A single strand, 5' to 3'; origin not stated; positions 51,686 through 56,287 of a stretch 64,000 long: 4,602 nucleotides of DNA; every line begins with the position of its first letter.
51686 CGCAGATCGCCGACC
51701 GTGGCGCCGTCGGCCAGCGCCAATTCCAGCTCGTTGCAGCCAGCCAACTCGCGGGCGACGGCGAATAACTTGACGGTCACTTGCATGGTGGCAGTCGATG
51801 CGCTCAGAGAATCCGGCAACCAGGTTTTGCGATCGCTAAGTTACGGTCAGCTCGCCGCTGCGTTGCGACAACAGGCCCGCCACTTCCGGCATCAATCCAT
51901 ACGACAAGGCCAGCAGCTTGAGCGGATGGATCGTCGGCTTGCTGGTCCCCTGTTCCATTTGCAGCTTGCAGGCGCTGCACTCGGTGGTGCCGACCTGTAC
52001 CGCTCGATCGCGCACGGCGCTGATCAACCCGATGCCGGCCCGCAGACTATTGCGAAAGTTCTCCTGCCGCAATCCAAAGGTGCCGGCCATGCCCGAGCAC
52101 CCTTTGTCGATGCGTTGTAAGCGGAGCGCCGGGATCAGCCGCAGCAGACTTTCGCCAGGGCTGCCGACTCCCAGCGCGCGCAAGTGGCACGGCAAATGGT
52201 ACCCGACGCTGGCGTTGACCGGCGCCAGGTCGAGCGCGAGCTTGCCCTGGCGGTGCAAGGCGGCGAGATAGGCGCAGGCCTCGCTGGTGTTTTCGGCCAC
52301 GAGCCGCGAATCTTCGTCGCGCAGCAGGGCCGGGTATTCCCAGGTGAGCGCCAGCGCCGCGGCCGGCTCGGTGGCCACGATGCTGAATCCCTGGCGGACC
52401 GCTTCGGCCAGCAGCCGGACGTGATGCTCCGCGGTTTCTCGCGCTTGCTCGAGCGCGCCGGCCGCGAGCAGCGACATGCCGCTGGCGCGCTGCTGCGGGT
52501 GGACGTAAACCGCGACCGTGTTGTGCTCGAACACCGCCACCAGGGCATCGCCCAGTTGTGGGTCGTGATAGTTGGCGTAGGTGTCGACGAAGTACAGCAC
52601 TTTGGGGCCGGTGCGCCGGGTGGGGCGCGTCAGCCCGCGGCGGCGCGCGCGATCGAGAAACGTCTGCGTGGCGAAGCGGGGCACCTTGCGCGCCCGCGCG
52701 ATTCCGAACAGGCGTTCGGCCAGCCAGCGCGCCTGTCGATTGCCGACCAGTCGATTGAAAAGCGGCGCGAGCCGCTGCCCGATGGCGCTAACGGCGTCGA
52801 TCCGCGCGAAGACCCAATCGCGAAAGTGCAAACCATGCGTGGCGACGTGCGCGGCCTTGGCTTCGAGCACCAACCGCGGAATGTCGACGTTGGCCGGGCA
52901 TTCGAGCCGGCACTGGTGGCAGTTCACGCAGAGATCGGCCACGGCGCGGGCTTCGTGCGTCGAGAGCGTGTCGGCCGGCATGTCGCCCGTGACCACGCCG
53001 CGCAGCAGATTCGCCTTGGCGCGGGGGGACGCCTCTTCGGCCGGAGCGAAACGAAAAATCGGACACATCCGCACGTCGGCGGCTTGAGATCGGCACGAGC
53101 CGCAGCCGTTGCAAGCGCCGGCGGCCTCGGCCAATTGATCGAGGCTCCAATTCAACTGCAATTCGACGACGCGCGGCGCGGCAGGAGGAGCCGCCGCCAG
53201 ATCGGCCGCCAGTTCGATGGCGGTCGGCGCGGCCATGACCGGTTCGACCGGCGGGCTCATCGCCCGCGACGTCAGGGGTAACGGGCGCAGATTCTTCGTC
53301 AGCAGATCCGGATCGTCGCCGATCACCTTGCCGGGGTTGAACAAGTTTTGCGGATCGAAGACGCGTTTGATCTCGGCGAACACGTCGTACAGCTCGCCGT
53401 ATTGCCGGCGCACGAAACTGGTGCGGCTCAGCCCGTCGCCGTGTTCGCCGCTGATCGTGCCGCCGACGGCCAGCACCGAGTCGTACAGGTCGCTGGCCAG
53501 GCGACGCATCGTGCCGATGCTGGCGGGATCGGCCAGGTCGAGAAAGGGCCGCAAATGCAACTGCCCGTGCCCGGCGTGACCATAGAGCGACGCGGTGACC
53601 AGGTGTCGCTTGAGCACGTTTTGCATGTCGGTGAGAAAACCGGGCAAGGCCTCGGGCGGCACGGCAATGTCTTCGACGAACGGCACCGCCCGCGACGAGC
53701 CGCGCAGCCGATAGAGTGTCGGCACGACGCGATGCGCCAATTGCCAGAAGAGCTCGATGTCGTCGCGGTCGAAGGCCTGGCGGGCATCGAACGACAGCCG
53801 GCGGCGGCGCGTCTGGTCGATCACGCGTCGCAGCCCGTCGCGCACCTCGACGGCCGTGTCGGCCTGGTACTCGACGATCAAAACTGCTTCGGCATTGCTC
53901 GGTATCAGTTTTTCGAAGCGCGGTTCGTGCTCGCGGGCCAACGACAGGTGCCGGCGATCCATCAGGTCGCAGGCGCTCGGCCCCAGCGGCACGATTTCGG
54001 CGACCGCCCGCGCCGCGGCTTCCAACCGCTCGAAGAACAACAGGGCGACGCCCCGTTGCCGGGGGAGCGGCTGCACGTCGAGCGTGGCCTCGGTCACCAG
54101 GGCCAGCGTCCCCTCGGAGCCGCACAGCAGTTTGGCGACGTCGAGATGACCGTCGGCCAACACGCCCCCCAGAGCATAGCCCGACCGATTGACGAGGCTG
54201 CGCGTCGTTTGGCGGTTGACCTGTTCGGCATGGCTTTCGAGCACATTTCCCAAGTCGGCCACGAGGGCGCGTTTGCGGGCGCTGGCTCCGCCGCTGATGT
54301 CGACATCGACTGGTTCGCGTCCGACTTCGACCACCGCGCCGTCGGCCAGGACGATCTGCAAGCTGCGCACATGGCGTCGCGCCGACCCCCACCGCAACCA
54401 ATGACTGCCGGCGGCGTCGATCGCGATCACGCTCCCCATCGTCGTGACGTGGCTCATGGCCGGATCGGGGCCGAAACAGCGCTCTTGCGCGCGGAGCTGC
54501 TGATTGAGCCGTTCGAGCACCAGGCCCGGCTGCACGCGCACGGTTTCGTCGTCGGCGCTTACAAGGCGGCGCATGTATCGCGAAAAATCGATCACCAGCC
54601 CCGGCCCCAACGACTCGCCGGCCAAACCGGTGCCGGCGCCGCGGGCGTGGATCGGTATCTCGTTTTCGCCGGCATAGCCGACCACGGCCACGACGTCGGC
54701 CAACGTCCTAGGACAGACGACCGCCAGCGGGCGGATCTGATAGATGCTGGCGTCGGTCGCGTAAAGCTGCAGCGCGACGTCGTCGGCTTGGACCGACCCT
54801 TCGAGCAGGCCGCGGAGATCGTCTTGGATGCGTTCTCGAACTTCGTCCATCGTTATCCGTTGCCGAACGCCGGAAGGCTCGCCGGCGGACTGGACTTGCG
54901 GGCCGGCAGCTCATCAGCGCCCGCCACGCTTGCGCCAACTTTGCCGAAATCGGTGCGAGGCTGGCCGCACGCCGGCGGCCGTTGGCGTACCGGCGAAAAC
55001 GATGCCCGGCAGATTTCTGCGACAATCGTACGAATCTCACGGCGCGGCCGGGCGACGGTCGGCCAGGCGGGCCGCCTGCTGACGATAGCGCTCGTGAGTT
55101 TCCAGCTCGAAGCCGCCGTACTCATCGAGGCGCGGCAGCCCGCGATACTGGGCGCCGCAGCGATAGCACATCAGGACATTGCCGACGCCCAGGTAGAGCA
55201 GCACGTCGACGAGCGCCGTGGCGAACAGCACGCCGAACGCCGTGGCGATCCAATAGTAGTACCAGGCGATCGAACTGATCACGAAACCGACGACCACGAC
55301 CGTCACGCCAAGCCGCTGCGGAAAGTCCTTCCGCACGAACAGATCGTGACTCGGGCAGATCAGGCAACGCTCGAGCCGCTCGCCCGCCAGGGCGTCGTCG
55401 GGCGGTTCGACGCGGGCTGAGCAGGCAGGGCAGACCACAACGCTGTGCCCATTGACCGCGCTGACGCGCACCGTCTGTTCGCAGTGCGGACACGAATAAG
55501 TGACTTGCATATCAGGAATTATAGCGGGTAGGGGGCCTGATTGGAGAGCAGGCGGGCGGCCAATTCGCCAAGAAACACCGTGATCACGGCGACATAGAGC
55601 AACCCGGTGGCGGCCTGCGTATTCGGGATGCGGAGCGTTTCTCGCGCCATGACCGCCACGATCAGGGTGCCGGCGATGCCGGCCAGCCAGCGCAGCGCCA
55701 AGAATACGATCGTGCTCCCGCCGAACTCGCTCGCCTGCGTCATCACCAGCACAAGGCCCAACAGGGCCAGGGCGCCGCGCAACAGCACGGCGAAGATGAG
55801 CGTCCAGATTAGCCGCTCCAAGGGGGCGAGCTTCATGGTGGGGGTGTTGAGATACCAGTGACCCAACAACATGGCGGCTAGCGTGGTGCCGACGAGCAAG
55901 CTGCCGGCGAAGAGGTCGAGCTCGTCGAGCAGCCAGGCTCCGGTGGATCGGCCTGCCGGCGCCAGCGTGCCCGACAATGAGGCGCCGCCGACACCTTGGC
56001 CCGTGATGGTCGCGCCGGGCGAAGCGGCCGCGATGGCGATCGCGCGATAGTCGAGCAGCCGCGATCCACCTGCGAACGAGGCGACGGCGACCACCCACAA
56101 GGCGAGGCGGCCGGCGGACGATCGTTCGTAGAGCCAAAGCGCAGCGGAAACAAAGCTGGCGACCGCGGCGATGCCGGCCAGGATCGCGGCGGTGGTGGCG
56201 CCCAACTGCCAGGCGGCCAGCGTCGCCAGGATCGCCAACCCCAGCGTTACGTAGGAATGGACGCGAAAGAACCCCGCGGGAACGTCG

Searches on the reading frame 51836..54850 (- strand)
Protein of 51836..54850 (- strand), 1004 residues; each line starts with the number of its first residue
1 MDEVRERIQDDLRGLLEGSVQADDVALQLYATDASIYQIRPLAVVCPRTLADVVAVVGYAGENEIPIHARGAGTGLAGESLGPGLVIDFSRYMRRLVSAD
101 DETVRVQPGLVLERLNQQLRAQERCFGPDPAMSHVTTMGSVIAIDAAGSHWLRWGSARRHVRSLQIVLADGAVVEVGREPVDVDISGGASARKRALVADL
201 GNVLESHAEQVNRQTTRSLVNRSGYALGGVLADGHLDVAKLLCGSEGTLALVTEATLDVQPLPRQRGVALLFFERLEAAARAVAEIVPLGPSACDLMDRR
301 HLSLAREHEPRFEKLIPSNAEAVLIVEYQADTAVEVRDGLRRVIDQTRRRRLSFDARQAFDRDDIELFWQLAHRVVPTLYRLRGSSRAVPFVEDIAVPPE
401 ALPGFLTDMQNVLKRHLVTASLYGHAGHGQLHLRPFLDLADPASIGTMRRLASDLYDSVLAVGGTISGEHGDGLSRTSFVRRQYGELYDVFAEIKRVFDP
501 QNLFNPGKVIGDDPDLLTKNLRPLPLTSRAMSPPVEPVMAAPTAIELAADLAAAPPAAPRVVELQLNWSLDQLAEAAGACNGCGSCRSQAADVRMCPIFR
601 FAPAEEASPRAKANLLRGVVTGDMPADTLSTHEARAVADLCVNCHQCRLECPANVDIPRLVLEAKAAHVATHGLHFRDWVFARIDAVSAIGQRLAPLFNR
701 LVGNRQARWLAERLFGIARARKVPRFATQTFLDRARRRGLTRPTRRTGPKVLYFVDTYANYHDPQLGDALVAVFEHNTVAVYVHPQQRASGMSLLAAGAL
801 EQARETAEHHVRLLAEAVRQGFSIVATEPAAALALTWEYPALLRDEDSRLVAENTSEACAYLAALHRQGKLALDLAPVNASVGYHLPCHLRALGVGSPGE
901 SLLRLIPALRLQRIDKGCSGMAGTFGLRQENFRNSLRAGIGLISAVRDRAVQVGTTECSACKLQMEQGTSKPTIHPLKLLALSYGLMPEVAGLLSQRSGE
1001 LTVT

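Call 15: search_protein_families(library=pfam, proteins=[window:51836-54850:-], max_evalue=0.01)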
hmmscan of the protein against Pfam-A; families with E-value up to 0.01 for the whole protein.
window:51836-54850:- (1004 aa): 9 families
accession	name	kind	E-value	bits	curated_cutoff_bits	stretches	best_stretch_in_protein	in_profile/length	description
PF02913.24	FAD-oxidase_C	-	8.3e-52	176.8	21.2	1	263-509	2-248/248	FAD linked oxidases, C-terminal domain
PF01565.28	FAD_binding_4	-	9e-32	110.1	26.4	1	41-176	1-138/139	FAD binding domain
PF13534.11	Fer4_17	-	1.2e-07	32.6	22.2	1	579-656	1-61/61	4Fe-4S dicluster domain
PF13183.11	Fer4_8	-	3.6e-06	27.9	27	1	578-655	3-68/68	4Fe-4S dicluster domain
PF02754.22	CCG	-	2e-05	25.1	20.6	1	882-965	1-84/85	Cysteine-rich domain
PF08031.17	BBE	-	0.0026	18.2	20.6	0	478-505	12-39/45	Berberine and berberine like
PF14691.11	Fer4_20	-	0.0038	17.5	25.8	1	628-668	11-53/113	Dihydroprymidine dehydrogenase domain II, 4Fe-4S cluster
PF13237.11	Fer4_10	-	0.008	16.5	25.5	0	637-656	5-24/53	4Fe-4S dicluster domain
PF12838.12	Fer4_7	-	0.0099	16.8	27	0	580-655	2-52/52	4Fe-4S dicluster domain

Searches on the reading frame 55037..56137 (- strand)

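Call 15: search_protein_families(library=pfam, proteins=[window:55037-56137:-], max_evalue=0.01)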
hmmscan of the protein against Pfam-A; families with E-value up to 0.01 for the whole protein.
window:55037-56137:- (366 aa): 1 family
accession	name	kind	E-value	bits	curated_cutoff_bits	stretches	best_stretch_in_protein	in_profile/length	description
PF21344.3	Zn_ribbon_LysW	-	0.0025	17.9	27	1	215-244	2-32/46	Alpha-aminoadipate carrier protein LysW-like, globular domain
